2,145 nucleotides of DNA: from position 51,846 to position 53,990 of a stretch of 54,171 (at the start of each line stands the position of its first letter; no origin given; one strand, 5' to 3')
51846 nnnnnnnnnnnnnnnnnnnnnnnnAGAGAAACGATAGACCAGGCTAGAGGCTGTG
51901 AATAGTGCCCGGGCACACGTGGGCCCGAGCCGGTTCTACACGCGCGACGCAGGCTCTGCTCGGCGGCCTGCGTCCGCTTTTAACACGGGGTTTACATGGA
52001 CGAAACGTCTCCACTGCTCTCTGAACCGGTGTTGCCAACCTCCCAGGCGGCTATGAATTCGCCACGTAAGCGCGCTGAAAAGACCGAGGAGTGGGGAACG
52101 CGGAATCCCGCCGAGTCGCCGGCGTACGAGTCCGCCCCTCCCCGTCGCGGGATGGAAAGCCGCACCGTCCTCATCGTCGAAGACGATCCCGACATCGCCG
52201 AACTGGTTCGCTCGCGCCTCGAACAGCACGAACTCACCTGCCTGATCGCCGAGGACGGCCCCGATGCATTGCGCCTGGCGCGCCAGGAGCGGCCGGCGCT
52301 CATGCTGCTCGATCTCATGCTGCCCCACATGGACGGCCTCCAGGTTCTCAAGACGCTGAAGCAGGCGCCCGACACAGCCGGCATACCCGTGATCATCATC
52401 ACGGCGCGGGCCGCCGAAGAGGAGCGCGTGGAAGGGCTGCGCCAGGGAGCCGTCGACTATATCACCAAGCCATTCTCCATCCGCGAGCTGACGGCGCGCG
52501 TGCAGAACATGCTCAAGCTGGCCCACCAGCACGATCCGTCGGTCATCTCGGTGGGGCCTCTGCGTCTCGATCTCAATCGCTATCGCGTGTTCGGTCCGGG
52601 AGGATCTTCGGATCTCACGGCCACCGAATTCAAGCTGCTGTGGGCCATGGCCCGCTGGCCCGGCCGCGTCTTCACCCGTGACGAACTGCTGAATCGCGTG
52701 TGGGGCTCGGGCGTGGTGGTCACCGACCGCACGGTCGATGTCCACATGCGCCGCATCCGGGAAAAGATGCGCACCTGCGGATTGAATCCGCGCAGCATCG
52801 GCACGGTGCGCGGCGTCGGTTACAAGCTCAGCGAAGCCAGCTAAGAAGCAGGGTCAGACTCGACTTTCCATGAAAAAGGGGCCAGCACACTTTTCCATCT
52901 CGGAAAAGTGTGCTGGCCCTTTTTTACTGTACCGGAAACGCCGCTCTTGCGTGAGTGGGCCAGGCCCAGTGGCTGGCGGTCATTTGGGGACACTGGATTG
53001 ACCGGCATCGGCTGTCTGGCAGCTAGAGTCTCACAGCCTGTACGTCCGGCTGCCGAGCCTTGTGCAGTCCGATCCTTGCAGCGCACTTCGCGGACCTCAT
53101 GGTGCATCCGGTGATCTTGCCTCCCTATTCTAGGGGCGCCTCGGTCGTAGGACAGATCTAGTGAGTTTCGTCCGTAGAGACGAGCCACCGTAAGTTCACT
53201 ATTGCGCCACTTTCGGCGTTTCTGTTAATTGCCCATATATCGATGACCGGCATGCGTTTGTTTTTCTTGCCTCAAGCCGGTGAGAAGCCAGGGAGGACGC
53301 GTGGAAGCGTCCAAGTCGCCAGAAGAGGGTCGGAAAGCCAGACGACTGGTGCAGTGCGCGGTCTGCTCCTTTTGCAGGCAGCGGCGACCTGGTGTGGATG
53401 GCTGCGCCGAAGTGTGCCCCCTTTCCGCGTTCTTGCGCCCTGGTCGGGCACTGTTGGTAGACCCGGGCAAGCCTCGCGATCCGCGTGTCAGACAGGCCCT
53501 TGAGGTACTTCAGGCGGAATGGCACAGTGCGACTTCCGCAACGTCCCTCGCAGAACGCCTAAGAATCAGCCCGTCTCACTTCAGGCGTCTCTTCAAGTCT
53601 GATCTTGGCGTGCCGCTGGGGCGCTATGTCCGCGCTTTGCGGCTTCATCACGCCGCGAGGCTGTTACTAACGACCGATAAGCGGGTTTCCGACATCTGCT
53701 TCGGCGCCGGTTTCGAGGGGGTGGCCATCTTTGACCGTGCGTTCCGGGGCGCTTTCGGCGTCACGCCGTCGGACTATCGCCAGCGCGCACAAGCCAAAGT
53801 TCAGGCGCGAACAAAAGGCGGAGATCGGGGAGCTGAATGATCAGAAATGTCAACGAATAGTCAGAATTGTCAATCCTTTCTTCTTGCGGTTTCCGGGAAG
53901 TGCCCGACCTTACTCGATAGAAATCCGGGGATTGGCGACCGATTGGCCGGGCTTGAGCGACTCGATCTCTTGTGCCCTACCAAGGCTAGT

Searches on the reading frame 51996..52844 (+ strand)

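Call 36: search_protein_families(library=pfam, proteins=[window:51996-52844:+], max_evalue=0.00001)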
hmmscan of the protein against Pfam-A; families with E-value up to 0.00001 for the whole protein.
window:51996-52844:+ (282 aa): 2 families
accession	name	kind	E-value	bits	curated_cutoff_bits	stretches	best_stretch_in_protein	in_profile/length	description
PF00072.30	Response_reg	-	4e-30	104.7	30.2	1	58-170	1-111/111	Response regulator receiver domain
PF00486.34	Trans_reg_C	-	4e-25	88.1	26.2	1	205-278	4-77/77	Transcriptional regulatory protein, C terminal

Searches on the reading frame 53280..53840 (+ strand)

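Call 36: search_protein_families(library=pfam, proteins=[window:53280-53840:+], max_evalue=0.00001)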
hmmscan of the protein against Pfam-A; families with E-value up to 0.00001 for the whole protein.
window:53280-53840:+ (186 aa): 2 families
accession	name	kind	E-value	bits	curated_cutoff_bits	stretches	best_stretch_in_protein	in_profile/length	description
PF12833.13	HTH_18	-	1.1e-23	83.7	33.6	1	90-169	1-80/80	Helix-turn-helix domain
PF00165.29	HTH_AraC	-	6.8e-11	42.5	26.6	0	130-168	2-42/42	Bacterial regulatory helix-turn-helix proteins, AraC family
